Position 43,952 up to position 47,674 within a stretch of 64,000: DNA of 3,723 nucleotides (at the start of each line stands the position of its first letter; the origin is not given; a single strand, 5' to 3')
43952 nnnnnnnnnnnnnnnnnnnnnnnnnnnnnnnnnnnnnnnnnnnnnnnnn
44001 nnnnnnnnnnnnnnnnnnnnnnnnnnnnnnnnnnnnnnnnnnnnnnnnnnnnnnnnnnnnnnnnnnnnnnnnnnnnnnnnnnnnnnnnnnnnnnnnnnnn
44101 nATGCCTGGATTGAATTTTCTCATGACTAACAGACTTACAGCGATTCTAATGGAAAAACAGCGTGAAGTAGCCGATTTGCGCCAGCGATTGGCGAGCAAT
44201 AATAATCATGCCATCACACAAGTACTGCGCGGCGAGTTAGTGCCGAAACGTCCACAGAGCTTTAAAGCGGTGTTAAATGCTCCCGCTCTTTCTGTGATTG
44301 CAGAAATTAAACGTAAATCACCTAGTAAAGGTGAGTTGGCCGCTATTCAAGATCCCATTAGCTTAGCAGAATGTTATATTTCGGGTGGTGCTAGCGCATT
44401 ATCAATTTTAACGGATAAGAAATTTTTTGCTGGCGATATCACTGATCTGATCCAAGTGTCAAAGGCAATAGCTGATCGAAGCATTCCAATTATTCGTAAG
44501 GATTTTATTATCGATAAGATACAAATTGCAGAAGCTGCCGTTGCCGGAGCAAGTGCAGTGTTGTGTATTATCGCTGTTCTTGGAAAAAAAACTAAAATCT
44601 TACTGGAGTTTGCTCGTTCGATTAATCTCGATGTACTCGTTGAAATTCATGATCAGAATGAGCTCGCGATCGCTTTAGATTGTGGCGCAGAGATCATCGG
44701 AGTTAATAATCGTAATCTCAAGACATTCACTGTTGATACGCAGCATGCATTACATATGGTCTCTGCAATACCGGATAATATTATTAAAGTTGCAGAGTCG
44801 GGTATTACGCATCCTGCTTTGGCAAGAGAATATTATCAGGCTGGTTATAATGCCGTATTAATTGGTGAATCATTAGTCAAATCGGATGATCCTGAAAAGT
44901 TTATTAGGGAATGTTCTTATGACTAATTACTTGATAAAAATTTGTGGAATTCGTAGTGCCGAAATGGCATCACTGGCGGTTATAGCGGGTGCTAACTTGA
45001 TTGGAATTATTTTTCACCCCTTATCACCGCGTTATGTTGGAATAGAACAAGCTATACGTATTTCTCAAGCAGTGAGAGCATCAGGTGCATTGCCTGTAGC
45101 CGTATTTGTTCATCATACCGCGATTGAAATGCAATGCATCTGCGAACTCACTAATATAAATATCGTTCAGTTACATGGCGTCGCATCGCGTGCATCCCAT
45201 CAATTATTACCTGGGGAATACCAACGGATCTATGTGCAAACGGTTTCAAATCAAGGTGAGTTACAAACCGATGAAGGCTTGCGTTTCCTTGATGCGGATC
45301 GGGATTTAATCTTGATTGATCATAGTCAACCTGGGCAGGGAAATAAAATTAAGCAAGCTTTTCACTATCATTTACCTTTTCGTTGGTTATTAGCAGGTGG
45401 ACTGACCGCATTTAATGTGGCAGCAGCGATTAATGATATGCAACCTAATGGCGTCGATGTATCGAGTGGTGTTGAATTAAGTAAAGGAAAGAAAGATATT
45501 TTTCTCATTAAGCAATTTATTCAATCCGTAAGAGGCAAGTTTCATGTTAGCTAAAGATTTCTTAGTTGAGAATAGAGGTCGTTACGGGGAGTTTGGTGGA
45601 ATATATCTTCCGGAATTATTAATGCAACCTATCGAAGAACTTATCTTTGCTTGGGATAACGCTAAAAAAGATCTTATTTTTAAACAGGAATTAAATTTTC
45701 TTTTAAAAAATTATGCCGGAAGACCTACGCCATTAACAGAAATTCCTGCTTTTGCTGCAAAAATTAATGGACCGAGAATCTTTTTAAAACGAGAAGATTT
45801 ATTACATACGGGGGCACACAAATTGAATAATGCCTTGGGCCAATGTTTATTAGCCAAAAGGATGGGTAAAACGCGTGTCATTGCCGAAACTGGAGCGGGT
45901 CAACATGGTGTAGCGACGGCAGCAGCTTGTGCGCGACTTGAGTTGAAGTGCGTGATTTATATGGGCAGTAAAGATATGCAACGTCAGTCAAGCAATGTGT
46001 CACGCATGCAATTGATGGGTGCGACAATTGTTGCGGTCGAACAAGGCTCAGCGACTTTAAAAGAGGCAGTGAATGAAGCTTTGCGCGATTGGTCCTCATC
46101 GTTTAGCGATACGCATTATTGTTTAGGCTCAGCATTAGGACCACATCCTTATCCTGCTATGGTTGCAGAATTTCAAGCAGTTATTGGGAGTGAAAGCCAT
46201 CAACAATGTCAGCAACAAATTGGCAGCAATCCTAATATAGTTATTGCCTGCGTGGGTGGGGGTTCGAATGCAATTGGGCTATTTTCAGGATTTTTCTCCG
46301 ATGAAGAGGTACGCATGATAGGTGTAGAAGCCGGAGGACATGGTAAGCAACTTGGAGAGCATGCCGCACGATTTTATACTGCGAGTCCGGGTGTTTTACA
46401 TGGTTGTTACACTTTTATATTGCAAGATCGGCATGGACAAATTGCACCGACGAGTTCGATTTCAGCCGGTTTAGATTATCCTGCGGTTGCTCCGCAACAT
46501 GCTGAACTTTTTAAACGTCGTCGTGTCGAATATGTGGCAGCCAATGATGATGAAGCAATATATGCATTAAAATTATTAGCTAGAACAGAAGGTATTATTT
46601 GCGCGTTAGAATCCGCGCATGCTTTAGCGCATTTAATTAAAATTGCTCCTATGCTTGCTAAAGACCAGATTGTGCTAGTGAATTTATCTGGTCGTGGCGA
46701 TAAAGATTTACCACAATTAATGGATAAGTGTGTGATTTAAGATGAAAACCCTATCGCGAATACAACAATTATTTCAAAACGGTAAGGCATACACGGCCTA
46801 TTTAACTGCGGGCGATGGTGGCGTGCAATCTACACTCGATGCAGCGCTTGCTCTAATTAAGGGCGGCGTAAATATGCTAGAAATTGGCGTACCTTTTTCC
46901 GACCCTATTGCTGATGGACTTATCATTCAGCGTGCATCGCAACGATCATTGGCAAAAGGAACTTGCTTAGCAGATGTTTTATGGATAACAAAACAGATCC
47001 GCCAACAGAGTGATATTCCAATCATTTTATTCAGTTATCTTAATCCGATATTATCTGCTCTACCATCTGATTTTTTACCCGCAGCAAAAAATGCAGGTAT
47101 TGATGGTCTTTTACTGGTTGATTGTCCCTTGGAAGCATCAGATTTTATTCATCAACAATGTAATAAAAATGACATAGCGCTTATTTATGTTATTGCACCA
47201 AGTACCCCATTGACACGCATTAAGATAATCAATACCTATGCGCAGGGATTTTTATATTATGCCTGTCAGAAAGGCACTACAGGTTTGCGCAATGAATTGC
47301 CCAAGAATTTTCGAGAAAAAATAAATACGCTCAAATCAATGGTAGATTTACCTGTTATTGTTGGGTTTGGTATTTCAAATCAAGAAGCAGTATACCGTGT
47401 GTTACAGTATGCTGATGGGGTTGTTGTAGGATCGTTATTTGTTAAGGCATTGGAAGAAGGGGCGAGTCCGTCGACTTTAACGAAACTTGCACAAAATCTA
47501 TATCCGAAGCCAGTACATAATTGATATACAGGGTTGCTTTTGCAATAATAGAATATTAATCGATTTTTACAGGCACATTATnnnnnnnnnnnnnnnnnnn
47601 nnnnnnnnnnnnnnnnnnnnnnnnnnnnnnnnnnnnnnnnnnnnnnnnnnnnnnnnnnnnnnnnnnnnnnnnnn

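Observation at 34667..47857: Complete chorismate-to-tryptophan supercluster: six aro genes covering all seven shikimate steps, including an aroA-aroK fusion, divergent from trpEGDCFBA and followed by trpR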

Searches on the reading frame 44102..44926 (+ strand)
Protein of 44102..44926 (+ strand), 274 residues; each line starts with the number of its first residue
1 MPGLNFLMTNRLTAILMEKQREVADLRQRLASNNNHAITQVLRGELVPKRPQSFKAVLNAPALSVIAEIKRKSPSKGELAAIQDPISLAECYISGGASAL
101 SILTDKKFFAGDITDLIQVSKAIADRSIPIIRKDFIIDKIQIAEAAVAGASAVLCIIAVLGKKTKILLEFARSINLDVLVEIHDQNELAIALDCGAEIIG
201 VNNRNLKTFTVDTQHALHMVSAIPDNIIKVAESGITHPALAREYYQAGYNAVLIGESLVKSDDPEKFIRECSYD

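Call 4: search_protein_families(library=ncbifam, proteins=[window:44102-44926:+])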
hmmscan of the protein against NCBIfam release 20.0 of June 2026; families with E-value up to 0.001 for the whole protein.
window:44102-44926:+ (274 aa): 14 families
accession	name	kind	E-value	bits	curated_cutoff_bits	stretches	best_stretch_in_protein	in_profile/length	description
NF001377.0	PRK00278.2-4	equivalog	1.1e-78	264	260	1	12-271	4-255/259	indole-3-glycerol phosphate synthase TrpC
NF001369.0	PRK00278.1-1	equivalog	3.6e-67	226.3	329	1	41-270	29-256/271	indole-3-glycerol phosphate synthase TrpC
NF001376.0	PRK00278.2-3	equivalog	6.3e-67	225.7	284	1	34-270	17-250/255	indole-3-glycerol phosphate synthase TrpC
NF001371.0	PRK00278.1-3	equivalog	1.4e-65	221.2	307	1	12-272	5-252/255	indole-3-glycerol phosphate synthase TrpC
NF001373.0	PRK00278.1-6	equivalog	1.3e-62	211.3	317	1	10-269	3-258/263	indole-3-glycerol phosphate synthase TrpC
NF010562.0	PRK13957.1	equivalog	7.5e-60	202.2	414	1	29-264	12-244/252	indole-3-glycerol-phosphate synthase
NF001378.0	PRK00278.2-5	equivalog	2.7e-59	200.5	360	1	24-270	12-257/263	indole-3-glycerol phosphate synthase TrpC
NF001370.0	PRK00278.1-2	equivalog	3.1e-57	193.8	348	1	8-269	1-258/266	indole-3-glycerol phosphate synthase TrpC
NF001372.0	PRK00278.1-4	subfamily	1.9e-56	191.3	370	1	10-270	30-290/295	indole-3-glycerol phosphate synthase TrpC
NF006945.0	PRK09427.1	equivalog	2.5e-56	191.2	380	1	8-271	6-257/461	bifunctional indole-3-glycerol-phosphate synthase TrpC/phosphoribosylanthranilate isomerase TrpF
NF001375.0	PRK00278.2-2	equivalog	2.5e-55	187.6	360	1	36-270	11-246/255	indole-3-glycerol phosphate synthase TrpC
NF010375.0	PRK13802.1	equivalog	3.2e-51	174.3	1386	1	59-267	46-252/695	bifunctional indole-3-glycerol phosphate synthase/tryptophan synthase subunit beta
NF001374.0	PRK00278.2-1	equivalog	1.7e-48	165.1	258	1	59-263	42-242/249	indole-3-glycerol phosphate synthase TrpC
NF041303.1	Indglycph_syn_Halo_TrpC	equivalog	9.5e-45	152.8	380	1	52-262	36-240/250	indole-3-glycerol phosphate synthase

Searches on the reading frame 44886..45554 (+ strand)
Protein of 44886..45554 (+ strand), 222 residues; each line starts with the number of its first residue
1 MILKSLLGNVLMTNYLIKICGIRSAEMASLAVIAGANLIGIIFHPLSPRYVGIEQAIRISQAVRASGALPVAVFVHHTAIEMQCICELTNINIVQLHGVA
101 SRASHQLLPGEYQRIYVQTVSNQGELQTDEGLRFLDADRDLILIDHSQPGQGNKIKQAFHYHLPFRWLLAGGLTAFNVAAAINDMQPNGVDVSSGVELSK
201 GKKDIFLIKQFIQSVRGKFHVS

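Call 4: search_protein_families(library=ncbifam, proteins=[window:44886-45554:+])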
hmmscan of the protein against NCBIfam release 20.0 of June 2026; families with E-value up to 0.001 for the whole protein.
window:44886-45554:+ (222 aa): 13 families
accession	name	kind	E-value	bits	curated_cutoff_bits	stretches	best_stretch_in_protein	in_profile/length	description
NF002298.0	PRK01222.1-4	equivalog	6.7e-39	133.7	215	1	17-217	5-204/209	phosphoribosylanthranilate isomerase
NF002303.0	PRK01222.2-3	equivalog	3.9e-37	127.8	224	1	17-216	3-201/208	phosphoribosylanthranilate isomerase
NF002295.0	PRK01222.1-1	equivalog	6.8e-34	117.2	216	1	16-217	4-212/219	phosphoribosylanthranilate isomerase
NF010376.0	PRK13803.1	equivalog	2.9e-29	102.4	819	1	14-217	4-207/600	bifunctional phosphoribosylanthranilate isomerase/tryptophan synthase subunit beta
NF002300.0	PRK01222.1-7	equivalog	6.1e-29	101.1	212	1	17-217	4-193/195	phosphoribosylanthranilate isomerase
NF002299.0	PRK01222.1-6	equivalog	1e-27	96.9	231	1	15-216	18-226/231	phosphoribosylanthranilate isomerase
NF006945.0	PRK09427.1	equivalog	2.7e-26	92.2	380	1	17-216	262-459/461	bifunctional indole-3-glycerol-phosphate synthase TrpC/phosphoribosylanthranilate isomerase TrpF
NF002302.0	PRK01222.2-2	equivalog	2.1e-24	86.9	172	1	16-217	2-188/193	phosphoribosylanthranilate isomerase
NF002304.0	PRK01222.2-4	equivalog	1.6e-20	73.4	181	1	16-217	2-205/208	phosphoribosylanthranilate isomerase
NF002297.0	PRK01222.1-3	equivalog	7e-20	71.4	259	1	17-214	3-198/204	phosphoribosylanthranilate isomerase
NF002296.0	PRK01222.1-2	equivalog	9e-19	68.2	270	1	16-216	9-213/221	phosphoribosylanthranilate isomerase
NF002301.0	PRK01222.2-1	equivalog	7.3e-18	64.9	232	1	16-218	4-212/217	phosphoribosylanthranilate isomerase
NF010563.0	PRK13958.1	equivalog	1.2e-15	57.6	234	1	17-218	3-206/210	phosphoribosylanthranilate isomerase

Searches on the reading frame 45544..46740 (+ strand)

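Call 4: search_protein_families(library=ncbifam, proteins=[window:45544-46740:+])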
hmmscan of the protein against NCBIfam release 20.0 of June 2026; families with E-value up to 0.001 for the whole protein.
window:45544-46740:+ (398 aa): 41 families (the best 25 are shown)
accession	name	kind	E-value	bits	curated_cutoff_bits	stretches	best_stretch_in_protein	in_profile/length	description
NF010376.0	PRK13803.1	equivalog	1.2e-187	625.5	819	1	9-393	208-592/600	bifunctional phosphoribosylanthranilate isomerase/tryptophan synthase subunit beta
TIGR00263.1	trpB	equivalog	3.1e-176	586.1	392.45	1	12-394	1-383/385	tryptophan synthase subunit beta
NF010375.0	PRK13802.1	equivalog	3.5e-132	441.9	1386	1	10-389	274-666/695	bifunctional indole-3-glycerol phosphate synthase/tryptophan synthase subunit beta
NF009057.0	PRK12391.1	equivalog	6.4e-51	173.3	366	1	58-391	76-421/441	TrpB-like pyridoxal phosphate-dependent enzyme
TIGR01415.1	trpB_rel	hypoth_equivalog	4.8e-49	167.2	518.85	1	57-393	64-413/419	TrpB-like pyridoxal phosphate-dependent enzyme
NF006390.0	PRK08639.1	equivalog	4.2e-15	55.6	421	1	61-265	25-214/418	threonine ammonia-lyase IlvA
TIGR02079.1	THD1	equivalog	8.2e-14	51.2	440.55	1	61-265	16-206/410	threonine ammonia-lyase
NF040741.1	ornith_OrtB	equivalog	9.3e-14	50.7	550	1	71-251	76-247/464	2-amino-4-oxopentanoate thiolase subunit OrtB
NF006094.0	PRK08246.1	subfamily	6.1e-13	48.8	331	1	60-263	22-200/310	serine/threonine dehydratase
NF052482.1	sulfolyase_CuyA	equivalog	7.2e-12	44.7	450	1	55-262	9-219/332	D-cysteate sulfo-lyase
NF005292.0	PRK06815.1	equivalog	1.4e-11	44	371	1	60-240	20-180/320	threonine/serine dehydratase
NF006050.0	PRK08197.1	equivalog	5e-11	42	303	1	62-380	81-377/406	threonine synthase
NF052537.1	CoM_syn_XcbE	exception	2e-10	40.3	450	1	58-249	12-201/322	coenzyme M biosynthesis enzyme XcbE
NF004996.0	PRK06381.1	equivalog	3.3e-10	39.5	266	1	61-252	15-189/319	threonine synthase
NF006058.0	PRK08206.1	equivalog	1.3e-09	37.1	276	1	109-348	115-331/402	diaminopropionate ammonia-lyase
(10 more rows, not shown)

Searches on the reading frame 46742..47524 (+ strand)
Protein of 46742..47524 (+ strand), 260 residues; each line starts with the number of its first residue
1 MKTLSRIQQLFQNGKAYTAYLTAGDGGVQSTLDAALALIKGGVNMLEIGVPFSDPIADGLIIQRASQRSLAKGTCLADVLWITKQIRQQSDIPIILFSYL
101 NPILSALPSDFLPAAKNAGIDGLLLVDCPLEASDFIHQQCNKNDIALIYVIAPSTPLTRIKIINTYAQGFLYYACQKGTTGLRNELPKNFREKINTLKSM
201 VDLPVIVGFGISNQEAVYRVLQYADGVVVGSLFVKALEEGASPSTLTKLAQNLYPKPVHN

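Call 4: search_protein_families(library=ncbifam, proteins=[window:46742-47524:+])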
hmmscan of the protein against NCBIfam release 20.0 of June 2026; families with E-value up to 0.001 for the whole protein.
window:46742-47524:+ (260 aa): 5 families
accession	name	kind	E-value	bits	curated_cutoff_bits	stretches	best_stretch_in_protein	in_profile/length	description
TIGR00262.1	trpA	equivalog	4.2e-67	225.7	102.35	1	12-242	7-239/256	tryptophan synthase subunit alpha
NF009621.0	PRK13125.1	equivalog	2.6e-29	102.3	234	1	15-241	4-225/244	tryptophan synthase subunit alpha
NF003198.0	PRK04169.1-2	subfamily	1e-05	24.7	247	1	192-237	187-233/249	geranylgeranylglyceryl/heptaprenylglyceryl phosphate synthase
TIGR00259.1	thylakoid_BtpA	subfamily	0.0001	21.9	153.4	1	192-235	189-232/257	BtpA/SgcQ family protein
NF003201.0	PRK04169.1-5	equivalog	0.00024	20.3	388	0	184-235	179-230/253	phosphoglycerol geranylgeranyltransferase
